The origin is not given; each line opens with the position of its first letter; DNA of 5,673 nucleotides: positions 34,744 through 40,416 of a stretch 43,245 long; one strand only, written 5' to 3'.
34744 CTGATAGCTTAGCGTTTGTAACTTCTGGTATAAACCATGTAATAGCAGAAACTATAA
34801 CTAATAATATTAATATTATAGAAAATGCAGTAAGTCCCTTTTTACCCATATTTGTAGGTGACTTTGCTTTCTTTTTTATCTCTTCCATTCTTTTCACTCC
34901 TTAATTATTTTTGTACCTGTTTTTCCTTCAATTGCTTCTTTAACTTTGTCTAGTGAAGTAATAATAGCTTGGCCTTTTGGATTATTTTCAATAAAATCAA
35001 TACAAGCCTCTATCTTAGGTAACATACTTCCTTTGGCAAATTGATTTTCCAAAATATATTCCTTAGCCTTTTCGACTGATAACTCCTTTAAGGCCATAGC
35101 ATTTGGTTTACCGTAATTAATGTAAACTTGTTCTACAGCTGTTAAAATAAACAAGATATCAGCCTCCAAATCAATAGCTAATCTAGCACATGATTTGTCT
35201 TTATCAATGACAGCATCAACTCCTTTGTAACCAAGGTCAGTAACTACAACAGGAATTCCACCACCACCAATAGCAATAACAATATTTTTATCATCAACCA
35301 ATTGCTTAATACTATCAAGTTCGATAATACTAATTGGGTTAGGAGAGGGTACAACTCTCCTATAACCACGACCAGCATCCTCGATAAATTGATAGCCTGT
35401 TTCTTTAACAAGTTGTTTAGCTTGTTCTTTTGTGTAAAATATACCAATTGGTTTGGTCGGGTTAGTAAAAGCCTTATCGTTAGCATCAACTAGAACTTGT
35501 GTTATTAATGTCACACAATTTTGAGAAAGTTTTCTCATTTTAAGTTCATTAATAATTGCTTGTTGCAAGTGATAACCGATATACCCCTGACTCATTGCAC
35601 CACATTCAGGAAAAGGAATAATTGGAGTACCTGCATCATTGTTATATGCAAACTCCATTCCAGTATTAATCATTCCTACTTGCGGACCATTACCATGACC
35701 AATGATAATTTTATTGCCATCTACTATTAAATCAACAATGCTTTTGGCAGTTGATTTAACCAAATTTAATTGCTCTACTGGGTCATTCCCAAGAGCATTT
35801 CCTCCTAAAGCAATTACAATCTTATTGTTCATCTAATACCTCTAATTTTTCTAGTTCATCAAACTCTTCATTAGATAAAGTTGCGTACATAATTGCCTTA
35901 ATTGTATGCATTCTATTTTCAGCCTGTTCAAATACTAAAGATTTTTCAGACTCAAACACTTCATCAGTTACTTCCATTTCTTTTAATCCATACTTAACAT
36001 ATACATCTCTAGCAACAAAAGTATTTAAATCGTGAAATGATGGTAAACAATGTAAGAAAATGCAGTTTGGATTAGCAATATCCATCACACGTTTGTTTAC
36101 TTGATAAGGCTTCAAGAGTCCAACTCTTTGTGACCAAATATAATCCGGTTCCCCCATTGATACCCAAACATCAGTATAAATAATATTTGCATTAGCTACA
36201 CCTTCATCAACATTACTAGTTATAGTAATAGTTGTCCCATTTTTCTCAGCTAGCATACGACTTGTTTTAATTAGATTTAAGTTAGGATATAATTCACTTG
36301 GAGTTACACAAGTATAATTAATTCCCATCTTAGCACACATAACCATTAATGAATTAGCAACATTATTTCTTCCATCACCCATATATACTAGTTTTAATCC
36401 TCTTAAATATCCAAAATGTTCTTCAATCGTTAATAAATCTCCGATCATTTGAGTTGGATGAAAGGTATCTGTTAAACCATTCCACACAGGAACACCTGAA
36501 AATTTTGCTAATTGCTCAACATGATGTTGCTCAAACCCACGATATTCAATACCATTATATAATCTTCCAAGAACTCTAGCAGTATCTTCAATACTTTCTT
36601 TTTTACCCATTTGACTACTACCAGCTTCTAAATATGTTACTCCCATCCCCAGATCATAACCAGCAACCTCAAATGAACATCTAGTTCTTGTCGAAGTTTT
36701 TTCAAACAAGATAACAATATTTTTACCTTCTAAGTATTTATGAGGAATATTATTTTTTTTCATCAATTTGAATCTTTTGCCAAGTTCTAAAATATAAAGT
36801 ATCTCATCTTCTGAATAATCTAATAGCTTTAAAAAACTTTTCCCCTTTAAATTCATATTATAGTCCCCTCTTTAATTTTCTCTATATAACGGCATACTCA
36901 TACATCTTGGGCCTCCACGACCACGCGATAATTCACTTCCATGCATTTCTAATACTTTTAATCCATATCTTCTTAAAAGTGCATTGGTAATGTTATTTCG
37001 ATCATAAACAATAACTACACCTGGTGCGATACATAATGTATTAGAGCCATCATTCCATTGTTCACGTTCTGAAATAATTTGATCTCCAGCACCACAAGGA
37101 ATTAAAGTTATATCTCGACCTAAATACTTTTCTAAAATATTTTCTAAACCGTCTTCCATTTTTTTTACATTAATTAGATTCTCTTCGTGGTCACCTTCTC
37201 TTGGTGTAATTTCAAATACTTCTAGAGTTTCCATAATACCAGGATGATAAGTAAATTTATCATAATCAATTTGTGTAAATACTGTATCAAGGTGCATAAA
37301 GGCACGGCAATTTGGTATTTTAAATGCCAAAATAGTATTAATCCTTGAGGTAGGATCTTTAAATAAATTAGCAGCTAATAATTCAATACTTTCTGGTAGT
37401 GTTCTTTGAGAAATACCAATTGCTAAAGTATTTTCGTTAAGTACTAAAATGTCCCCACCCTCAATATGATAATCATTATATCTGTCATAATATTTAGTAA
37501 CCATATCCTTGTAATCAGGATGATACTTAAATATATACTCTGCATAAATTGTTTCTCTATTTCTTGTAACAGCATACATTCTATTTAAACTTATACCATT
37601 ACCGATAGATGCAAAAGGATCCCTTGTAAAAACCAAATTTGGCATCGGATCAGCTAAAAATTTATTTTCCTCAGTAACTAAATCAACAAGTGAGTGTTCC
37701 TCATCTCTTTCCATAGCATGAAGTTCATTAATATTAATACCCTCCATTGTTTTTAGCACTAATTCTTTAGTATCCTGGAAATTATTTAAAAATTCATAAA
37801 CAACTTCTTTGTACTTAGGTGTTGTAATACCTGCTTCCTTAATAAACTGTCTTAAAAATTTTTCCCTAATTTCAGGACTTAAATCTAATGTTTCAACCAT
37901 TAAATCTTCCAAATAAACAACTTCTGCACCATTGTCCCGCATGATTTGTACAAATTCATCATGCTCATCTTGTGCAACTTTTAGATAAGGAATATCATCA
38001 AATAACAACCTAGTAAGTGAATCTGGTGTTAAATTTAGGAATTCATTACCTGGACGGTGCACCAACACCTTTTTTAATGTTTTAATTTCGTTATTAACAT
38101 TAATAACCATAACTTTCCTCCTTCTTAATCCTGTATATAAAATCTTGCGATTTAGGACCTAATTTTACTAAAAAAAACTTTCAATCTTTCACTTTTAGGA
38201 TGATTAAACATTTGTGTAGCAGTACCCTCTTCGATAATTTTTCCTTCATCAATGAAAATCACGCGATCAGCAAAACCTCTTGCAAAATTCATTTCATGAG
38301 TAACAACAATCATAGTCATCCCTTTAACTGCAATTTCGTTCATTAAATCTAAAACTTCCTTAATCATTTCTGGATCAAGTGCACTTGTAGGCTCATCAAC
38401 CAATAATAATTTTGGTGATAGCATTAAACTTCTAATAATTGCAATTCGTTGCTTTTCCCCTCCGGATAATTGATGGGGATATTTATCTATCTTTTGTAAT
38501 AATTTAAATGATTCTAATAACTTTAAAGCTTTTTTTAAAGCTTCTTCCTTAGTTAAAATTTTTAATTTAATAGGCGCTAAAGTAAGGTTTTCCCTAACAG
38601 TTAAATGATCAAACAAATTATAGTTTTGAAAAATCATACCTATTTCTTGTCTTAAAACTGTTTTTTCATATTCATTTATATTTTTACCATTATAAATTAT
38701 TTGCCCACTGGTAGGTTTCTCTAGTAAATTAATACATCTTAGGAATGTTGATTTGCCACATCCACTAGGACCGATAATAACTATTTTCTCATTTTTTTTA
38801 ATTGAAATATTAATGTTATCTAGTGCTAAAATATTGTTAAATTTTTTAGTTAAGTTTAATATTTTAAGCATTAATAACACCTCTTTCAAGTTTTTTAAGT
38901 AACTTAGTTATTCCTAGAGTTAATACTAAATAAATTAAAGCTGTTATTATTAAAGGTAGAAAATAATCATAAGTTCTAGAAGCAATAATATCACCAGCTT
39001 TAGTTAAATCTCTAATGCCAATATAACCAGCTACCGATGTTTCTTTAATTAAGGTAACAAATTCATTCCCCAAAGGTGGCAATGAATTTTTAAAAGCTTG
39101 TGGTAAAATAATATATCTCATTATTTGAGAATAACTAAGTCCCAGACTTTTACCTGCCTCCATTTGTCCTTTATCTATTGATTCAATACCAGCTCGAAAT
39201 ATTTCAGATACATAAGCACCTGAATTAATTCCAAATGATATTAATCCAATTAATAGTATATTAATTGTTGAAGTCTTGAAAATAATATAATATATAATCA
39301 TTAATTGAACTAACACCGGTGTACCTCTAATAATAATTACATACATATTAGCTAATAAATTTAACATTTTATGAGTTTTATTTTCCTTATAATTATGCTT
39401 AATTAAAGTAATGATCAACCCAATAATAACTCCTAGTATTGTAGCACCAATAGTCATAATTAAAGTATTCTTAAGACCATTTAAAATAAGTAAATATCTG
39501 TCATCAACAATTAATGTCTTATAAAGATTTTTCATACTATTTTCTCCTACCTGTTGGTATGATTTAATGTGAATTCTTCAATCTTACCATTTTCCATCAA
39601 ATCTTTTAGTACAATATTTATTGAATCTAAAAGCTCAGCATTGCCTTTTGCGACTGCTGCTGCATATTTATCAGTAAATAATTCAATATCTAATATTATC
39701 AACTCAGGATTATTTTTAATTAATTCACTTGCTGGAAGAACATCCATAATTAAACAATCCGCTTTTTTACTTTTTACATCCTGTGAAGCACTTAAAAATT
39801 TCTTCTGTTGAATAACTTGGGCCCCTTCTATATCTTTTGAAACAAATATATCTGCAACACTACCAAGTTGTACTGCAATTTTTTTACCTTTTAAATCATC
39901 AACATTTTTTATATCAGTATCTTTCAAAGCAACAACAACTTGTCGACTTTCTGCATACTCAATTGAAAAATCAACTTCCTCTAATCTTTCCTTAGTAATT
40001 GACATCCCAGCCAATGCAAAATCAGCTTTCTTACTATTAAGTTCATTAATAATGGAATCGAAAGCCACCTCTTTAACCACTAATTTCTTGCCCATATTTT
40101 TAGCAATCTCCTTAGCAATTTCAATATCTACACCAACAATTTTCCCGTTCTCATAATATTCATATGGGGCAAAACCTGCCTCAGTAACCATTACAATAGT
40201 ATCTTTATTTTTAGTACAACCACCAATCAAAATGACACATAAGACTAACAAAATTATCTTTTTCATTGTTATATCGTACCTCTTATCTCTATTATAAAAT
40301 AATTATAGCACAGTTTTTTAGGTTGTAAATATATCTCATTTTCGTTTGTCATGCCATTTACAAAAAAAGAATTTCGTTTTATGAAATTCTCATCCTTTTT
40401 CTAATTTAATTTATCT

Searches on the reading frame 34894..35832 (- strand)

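Call 7: search_protein_families(library=pfam, proteins=[window:34894-35832:-], max_evalue=0.001)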
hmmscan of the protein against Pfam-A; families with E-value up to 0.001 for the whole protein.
window:34894-35832:- (312 aa): 1 family
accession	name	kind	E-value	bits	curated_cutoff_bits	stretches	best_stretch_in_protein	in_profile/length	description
PF00696.33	AA_kinase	-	2.1e-27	96.8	24.9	1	3-284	1-226/234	Amino acid kinase family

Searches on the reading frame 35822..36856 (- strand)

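Call 7: search_protein_families(library=pfam, proteins=[window:35822-36856:-], max_evalue=0.001)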
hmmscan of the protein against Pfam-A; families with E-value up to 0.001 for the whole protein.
window:35822-36856:- (344 aa): 2 families
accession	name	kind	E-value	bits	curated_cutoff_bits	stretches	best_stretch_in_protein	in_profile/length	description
PF00185.30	OTCace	-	4.9e-53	179.8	29.4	1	153-325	2-156/157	Aspartate/ornithine carbamoyltransferase, Asp/Orn binding domain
PF02729.26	OTCace_N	-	8.1e-45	153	29.9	1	6-146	1-148/148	Aspartate/ornithine carbamoyltransferase, carbamoyl-P binding domain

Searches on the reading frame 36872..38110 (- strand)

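Call 10: search_protein_families(library=ncbifam, proteins=[window:36872-38110:-], max_evalue=0.00001)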
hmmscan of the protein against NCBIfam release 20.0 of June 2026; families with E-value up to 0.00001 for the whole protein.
window:36872-38110:- (412 aa): 2 families
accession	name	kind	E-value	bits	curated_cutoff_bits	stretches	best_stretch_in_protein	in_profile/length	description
TIGR01078.1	arcA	equivalog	1.3e-158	528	489.1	1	3-411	1-406/408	arginine deiminase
NF002381.0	PRK01388.1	subfamily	1.3e-148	495.2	414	1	3-412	6-404/405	arginine deiminase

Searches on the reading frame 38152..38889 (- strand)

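Call 25: search_protein_families(library=pfam, proteins=[window:38152-38889:-], max_evalue=0.001)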
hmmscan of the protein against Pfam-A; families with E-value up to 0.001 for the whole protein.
window:38152-38889:- (245 aa): 6 families
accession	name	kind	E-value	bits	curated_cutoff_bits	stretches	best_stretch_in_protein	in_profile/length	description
PF00005.33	ABC_tran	-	8.6e-40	136.9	25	1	23-169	1-137/137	ABC transporter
PF13304.12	AAA_21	-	2.2e-13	51.4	27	1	138-201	235-301/304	AAA domain, putative AbiEii toxin, Type IV TA system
PF02463.25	SMC_N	-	1.1e-08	35.2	40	1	27-205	19-204/220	RecF/RecN/SMC N terminal domain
PF13401.12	AAA_22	-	6.5e-05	23.7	27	0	36-190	8-115/130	AAA domain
PF13555.12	AAA_29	-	0.00017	21.7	27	1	25-67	14-55/61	P-loop containing region of AAA domain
PF00503.26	G-alpha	-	0.00025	20.7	48.8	1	31-188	19-125/333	G-protein alpha subunit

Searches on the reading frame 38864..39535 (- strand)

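Call 25: search_protein_families(library=pfam, proteins=[window:38864-39535:-], max_evalue=0.001)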
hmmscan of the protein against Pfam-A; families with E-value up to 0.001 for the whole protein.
window:38864-39535:- (223 aa): 1 family
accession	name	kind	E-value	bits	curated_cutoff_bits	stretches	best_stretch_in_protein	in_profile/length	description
PF00528.27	BPD_transp_1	-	1.6e-24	87.1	26.4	1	35-220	1-182/184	Binding-protein-dependent transport system inner membrane component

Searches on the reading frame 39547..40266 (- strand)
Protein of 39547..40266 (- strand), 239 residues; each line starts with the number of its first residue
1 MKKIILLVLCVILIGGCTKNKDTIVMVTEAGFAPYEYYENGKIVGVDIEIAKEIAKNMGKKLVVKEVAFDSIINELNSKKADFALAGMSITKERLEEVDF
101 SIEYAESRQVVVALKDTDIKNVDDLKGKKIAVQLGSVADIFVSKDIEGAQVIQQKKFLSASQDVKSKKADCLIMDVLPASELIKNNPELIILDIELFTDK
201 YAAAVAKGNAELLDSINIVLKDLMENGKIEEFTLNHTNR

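Call 25: search_protein_families(library=pfam, proteins=[window:39547-40266:-], max_evalue=0.001)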
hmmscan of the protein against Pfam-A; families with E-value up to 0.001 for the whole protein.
window:39547-40266:- (239 aa): 3 families
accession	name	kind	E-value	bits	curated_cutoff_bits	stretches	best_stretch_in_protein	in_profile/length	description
PF00497.25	SBP_bac_3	-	1.6e-34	119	26.4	1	24-232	1-125/132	Bacterial extracellular solute-binding proteins, family 3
PF10613.14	Lig_chan-Glu_bd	-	4.3e-07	30.5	30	1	44-108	43-106/115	Ligated ion channel L-glutamate- and glycine-binding site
PF09084.16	NMT1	-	3.5e-05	24.3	20.5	1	72-172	34-144/216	NMT1/THI5 like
